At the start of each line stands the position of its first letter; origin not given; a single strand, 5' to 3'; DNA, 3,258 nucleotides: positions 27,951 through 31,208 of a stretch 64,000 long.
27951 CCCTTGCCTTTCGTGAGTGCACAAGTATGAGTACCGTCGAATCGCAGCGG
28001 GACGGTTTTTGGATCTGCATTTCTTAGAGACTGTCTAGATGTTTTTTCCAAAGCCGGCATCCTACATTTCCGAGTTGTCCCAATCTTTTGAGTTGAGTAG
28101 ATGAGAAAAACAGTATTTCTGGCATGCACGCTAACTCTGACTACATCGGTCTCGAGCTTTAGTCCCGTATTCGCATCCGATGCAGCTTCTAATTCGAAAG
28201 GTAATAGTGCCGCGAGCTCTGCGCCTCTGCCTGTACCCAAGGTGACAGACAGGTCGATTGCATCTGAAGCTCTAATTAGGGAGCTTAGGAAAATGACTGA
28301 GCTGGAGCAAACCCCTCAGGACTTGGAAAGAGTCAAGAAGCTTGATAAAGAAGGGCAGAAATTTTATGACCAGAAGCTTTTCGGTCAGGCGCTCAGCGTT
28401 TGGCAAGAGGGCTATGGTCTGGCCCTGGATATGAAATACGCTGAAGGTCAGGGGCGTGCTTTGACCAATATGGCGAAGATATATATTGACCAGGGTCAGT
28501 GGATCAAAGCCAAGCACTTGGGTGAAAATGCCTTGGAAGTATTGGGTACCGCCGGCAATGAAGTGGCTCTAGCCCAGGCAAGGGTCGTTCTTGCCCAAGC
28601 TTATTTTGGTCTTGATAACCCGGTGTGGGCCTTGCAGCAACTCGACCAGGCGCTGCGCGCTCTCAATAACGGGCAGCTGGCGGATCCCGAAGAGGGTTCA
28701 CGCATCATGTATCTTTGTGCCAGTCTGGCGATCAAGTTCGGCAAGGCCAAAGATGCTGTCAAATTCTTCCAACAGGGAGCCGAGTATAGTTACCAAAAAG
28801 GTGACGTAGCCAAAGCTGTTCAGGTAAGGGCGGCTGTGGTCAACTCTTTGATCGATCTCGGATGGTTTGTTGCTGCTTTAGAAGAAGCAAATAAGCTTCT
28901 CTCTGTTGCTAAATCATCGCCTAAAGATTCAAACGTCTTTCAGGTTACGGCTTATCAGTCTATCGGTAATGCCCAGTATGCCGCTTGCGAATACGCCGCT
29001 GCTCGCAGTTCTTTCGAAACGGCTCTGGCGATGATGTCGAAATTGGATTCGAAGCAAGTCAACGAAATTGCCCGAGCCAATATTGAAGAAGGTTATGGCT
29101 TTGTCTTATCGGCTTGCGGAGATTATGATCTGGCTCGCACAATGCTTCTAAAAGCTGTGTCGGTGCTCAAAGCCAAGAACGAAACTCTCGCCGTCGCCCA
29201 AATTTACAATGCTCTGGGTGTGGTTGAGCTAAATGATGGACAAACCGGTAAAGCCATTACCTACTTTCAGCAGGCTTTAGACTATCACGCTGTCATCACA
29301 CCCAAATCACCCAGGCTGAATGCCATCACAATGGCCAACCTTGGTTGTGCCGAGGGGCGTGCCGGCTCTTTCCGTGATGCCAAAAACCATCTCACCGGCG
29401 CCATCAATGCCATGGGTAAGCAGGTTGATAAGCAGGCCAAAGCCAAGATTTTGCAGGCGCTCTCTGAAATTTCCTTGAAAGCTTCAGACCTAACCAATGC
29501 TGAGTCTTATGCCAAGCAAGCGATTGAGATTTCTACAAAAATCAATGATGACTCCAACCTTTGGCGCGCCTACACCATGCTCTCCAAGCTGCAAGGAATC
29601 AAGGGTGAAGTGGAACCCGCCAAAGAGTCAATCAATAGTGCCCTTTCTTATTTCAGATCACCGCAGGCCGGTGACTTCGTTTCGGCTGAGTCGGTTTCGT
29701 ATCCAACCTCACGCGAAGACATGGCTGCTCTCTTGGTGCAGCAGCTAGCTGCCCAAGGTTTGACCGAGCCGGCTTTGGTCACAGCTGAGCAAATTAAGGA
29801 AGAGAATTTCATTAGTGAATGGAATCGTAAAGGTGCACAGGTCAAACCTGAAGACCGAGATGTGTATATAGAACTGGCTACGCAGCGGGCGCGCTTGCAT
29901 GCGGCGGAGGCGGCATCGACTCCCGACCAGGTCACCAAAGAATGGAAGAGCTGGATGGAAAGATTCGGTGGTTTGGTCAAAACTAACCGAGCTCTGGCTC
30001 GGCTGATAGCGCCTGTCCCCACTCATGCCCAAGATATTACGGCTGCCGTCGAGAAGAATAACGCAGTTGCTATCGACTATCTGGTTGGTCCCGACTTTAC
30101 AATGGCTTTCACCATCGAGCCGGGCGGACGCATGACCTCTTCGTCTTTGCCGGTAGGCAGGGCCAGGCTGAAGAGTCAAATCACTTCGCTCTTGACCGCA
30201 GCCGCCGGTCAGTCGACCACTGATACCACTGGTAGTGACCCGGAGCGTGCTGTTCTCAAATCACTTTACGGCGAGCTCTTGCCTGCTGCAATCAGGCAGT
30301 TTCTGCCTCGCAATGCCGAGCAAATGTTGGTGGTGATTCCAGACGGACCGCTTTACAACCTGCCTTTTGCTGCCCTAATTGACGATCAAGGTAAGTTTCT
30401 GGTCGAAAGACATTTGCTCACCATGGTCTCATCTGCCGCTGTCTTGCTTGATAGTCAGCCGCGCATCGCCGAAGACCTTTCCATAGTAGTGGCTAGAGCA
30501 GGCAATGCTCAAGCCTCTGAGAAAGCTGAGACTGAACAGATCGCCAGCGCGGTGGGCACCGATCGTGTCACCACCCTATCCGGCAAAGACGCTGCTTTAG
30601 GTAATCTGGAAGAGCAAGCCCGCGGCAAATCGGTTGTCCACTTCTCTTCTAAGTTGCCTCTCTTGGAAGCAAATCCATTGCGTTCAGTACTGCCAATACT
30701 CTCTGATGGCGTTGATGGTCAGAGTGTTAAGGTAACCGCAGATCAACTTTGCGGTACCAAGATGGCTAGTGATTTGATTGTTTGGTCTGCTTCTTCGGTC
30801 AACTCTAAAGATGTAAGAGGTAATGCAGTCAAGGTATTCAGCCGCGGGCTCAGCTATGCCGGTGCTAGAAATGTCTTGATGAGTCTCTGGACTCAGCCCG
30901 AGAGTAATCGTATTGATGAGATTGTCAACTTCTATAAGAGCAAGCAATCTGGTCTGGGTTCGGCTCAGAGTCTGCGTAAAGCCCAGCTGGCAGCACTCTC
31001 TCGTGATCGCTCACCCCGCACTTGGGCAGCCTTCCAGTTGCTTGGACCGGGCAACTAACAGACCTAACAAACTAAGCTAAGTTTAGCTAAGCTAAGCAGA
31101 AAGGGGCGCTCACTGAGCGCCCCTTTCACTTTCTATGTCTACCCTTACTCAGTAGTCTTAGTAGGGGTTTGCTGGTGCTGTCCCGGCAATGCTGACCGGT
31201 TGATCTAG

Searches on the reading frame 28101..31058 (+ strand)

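Call 72: search_protein_families(library=pfam, proteins=[window:28101-31058:+], max_evalue=0.01)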
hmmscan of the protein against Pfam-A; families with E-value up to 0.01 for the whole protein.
window:28101-31058:+ (985 aa): 14 families
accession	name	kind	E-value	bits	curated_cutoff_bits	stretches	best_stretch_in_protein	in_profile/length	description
PF12770.12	CHAT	-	2.3e-35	122.9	24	1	717-982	2-288/289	CHAT domain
PF13424.12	TPR_12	-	2.1e-29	102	30.1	3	326-394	3-73/77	Tetratricopeptide repeat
PF07719.23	TPR_2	-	6e-13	48.3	27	0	366-394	1-29/34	Tetratricopeptide repeat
PF17874.7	TPR_MalT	-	4.5e-11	43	45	1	334-520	9-193/336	MalT-like TPR region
PF13374.12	TPR_10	-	1.4e-08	34.9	27.5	0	120-147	4-31/42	Tetratricopeptide repeat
PF13181.12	TPR_8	-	1e-07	32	25.7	0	366-394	1-29/34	Tetratricopeptide repeat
PF00515.34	TPR_1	-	9.7e-07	28.8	27.8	0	366-394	1-29/34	Tetratricopeptide repeat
PF13432.12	TPR_16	-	5.3e-06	27.2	32.7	0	340-394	11-59/65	Tetratricopeptide repeat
PF24885.1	TPR_NPHP3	-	0.00024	21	100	1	357-486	90-221/239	Nephrocystin-3 TPR domain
PF13176.12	TPR_7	-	0.00069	20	27.9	0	120-134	1-15/36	Tetratricopeptide repeat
PF08631.16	SPO22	-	0.00078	19.4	27.5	0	338-395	4-64/274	Meiosis protein SPO22/ZIP4 like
PF13431.12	TPR_17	-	0.00096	19.7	24.4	0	119-138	14-33/34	Tetratricopeptide repeat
PF13428.12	TPR_14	-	0.0044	18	23.5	0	368-394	3-29/44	Tetratricopeptide repeat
PF14559.12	TPR_19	-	0.0095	16.7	25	0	177-231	3-56/68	Tetratricopeptide repeat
